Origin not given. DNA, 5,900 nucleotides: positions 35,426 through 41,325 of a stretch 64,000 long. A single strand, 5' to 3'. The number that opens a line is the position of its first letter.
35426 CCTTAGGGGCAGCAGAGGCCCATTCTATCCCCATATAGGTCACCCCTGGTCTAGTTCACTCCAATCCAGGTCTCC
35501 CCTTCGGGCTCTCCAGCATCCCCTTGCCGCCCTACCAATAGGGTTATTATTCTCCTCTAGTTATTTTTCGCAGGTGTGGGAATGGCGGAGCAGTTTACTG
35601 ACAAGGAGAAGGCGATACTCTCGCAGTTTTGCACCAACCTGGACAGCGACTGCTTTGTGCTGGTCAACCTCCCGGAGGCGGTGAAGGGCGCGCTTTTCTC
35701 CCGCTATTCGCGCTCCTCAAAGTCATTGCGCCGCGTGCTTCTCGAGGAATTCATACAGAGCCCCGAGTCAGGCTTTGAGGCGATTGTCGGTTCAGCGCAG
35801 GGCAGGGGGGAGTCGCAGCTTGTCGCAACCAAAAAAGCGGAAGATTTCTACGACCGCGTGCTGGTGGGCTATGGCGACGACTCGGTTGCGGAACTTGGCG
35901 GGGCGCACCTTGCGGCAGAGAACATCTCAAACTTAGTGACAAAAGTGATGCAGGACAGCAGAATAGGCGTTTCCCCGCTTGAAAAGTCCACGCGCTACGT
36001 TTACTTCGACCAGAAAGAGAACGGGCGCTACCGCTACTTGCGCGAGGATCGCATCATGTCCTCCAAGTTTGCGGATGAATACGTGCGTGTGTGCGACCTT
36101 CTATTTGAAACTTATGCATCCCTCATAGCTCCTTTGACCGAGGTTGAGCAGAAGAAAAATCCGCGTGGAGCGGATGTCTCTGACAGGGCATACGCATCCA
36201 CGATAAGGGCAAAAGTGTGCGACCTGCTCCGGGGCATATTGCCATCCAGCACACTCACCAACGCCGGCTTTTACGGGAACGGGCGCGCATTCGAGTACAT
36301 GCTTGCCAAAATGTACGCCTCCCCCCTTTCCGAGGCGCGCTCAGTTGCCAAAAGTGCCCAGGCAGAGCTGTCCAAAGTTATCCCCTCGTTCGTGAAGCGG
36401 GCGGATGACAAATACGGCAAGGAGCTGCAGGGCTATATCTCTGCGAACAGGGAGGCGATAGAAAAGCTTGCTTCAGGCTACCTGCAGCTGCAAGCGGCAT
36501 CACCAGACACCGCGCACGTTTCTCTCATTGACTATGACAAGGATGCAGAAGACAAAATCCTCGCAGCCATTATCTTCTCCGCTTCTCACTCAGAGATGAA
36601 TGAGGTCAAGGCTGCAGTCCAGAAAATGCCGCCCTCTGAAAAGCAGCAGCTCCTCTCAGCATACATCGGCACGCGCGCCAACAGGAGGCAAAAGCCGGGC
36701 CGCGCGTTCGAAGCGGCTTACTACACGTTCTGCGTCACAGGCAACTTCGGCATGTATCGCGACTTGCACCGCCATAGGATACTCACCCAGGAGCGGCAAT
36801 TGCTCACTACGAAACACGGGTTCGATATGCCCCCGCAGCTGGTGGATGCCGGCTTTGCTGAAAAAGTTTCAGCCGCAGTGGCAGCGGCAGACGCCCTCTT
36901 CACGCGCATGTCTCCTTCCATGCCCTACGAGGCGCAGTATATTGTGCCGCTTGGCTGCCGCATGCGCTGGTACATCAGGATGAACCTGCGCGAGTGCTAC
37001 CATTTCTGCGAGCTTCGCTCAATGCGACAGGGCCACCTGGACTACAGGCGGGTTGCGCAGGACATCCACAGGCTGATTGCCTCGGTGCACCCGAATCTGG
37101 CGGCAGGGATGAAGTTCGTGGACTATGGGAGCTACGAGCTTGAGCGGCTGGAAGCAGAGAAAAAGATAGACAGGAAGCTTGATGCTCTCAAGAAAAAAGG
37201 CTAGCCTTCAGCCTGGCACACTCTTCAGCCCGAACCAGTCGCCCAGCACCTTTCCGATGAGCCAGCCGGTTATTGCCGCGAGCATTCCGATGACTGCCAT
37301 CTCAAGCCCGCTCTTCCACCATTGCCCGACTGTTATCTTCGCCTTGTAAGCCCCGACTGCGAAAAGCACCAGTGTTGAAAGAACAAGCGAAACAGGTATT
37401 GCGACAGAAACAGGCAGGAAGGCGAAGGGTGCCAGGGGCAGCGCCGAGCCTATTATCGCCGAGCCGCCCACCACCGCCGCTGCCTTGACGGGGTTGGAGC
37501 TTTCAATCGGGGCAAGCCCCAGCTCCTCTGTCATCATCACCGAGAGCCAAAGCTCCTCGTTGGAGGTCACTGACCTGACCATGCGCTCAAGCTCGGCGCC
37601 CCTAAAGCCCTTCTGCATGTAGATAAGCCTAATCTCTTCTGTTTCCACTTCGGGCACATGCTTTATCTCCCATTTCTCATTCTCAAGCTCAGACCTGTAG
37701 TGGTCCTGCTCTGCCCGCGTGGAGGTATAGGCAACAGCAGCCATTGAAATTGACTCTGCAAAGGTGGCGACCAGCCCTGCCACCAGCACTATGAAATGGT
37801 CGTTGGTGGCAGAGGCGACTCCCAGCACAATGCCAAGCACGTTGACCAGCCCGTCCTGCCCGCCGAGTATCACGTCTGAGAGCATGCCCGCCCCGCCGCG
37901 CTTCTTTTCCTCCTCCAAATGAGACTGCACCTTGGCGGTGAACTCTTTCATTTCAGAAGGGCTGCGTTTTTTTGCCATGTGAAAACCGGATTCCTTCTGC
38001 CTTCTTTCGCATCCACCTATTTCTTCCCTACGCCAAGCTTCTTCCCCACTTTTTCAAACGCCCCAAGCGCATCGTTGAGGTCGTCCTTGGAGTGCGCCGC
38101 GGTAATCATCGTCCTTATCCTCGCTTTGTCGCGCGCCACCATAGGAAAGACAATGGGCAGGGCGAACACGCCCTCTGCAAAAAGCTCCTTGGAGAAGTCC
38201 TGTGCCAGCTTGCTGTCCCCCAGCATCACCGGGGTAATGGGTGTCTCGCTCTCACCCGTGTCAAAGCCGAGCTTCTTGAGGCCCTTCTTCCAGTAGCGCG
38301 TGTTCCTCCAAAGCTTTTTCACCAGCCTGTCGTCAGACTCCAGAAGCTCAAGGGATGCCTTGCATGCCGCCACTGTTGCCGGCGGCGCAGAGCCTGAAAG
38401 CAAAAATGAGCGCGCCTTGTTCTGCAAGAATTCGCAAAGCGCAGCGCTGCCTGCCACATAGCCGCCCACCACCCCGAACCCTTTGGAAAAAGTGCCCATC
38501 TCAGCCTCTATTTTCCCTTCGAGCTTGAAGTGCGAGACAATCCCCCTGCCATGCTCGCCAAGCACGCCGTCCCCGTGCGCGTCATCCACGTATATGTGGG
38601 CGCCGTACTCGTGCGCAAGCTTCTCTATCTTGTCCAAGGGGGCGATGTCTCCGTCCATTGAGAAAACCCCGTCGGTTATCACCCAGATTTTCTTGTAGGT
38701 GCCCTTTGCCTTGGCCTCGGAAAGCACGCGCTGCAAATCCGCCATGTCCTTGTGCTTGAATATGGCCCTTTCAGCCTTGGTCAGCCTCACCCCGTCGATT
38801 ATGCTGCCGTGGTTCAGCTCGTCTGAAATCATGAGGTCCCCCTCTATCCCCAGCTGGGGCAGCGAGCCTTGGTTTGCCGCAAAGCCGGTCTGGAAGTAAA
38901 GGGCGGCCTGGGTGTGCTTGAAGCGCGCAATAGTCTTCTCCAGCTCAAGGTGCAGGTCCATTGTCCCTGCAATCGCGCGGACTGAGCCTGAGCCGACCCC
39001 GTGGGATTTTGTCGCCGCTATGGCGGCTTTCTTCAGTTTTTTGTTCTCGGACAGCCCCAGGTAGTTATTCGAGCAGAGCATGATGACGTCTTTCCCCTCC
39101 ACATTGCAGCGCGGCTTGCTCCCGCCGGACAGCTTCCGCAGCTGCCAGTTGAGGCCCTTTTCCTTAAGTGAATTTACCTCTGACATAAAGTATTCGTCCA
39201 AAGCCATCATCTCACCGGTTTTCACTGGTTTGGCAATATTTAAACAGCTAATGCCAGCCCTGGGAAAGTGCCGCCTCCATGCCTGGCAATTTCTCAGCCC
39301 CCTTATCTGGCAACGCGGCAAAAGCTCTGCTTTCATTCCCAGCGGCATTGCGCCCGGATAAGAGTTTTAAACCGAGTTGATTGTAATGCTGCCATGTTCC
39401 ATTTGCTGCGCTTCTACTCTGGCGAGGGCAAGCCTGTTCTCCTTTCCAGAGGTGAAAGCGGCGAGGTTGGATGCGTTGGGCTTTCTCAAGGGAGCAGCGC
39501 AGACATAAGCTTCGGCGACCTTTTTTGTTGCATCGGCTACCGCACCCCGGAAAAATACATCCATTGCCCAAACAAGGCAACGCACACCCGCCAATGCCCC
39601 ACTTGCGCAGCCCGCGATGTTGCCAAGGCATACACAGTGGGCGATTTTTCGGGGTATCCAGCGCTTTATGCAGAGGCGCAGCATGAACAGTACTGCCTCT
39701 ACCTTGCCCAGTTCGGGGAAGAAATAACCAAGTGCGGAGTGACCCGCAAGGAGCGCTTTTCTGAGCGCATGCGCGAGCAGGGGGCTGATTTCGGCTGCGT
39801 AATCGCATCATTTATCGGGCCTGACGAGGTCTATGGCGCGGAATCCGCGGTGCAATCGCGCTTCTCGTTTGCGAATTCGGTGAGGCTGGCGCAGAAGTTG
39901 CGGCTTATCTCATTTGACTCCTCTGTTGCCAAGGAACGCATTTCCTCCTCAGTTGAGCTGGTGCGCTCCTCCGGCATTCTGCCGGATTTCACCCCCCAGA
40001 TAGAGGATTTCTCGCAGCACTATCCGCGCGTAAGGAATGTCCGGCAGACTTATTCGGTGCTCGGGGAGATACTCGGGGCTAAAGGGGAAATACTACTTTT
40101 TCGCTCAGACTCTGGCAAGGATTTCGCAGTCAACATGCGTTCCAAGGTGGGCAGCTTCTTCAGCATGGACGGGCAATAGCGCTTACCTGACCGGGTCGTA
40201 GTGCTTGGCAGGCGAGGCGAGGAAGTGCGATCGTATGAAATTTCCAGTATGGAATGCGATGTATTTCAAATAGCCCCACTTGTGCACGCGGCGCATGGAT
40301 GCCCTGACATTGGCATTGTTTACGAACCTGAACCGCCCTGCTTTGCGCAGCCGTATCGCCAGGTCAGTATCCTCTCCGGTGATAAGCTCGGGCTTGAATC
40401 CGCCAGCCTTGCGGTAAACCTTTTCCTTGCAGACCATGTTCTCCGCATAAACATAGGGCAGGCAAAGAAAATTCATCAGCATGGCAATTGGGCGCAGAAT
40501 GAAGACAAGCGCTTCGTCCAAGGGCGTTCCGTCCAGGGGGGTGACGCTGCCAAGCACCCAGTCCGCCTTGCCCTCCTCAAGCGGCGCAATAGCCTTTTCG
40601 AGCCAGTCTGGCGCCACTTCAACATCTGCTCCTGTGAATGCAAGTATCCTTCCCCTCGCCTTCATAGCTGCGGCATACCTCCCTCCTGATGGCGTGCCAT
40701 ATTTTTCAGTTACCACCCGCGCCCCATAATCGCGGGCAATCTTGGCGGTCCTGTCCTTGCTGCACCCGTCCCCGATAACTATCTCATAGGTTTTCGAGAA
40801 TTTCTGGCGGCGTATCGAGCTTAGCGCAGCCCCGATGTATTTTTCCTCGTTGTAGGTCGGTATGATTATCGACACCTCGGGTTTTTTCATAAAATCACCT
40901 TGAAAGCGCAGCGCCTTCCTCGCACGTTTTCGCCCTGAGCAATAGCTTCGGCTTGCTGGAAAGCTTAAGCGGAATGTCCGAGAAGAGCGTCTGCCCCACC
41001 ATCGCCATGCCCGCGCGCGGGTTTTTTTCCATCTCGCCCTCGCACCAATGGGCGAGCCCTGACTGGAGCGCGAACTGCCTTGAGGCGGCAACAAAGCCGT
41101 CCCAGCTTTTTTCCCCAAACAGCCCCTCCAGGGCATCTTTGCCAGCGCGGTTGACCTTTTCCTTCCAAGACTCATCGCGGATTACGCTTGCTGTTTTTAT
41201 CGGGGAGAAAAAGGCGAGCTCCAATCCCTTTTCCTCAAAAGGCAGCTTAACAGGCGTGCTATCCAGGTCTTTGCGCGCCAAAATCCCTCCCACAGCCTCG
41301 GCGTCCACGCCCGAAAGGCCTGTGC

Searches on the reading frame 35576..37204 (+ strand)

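Call 86: search_protein_families(library=pfam, proteins=[window:35576-37204:+], max_evalue=0.0001)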
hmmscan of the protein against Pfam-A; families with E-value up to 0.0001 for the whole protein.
window:35576-37204:+ (542 aa): 1 family
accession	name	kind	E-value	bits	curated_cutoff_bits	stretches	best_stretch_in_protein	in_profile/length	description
PF02511.20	Thy1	-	6e-41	140.8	24.8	2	317-507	2-191/191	Thymidylate synthase complementing protein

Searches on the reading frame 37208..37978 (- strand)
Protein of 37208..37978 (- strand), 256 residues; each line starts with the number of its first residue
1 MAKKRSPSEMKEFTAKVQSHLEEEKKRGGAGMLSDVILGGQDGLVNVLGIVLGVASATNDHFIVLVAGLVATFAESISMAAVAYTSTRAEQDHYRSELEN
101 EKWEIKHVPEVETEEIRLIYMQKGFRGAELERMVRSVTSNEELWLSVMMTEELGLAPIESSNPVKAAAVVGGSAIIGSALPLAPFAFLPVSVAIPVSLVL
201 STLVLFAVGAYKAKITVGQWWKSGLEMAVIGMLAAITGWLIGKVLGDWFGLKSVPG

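Call 87: search_protein_families(library=pfam, proteins=[window:37208-37978:-], max_evalue=0.0001)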
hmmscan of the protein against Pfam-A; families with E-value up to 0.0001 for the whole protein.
window:37208-37978:- (256 aa): 1 family
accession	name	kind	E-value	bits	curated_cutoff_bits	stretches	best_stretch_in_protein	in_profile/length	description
PF01988.24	VIT1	-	2.4e-61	207.7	28.1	1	33-243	1-214/214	VIT family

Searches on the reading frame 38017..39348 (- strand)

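Call 10: search_protein_families(library=pfam, proteins=[window:38017-39348:-], max_evalue=0.01)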
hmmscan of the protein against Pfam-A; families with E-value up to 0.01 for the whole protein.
window:38017-39348:- (443 aa): 2 families
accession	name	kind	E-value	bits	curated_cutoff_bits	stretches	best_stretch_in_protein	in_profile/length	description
PF00155.27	Aminotran_1_2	-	5e-61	207.3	19.7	1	86-430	1-360/361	Aminotransferase class I and II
PF01053.26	Cys_Met_Meta_PP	-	6.6e-05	22.1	27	1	135-263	56-181/381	Cys/Met metabolism PLP-dependent enzyme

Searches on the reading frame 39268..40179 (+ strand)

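Call 10: search_protein_families(library=pfam, proteins=[window:39268-40179:+], max_evalue=0.01)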
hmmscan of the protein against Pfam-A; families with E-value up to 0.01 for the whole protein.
window:39268-40179:+ (303 aa): 1 family
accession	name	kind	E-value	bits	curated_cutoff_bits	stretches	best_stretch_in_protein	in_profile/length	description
PF10977.13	DUF2797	-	5.5e-09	36.6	25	1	97-295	25-224/227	Protein of unknown function (DUF2797)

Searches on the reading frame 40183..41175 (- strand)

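Call 10: search_protein_families(library=pfam, proteins=[window:40183-41175:-], max_evalue=0.01)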
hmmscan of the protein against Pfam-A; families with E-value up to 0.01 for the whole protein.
window:40183-41175:- (330 aa): 3 families
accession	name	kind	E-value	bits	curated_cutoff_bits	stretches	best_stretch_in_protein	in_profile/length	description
PF00535.33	Glycos_transf_2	-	2.6e-28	99.5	23.3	1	102-212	1-116/168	Glycosyl transferase family 2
PF13641.12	Glyco_tranf_2_3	-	2.6e-08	34.6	27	1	99-204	1-116/230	Glycosyltransferase like family 2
PF13632.12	Glyco_trans_2_3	-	0.0011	19.2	27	1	183-293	7-132/198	Glycosyl transferase family group 2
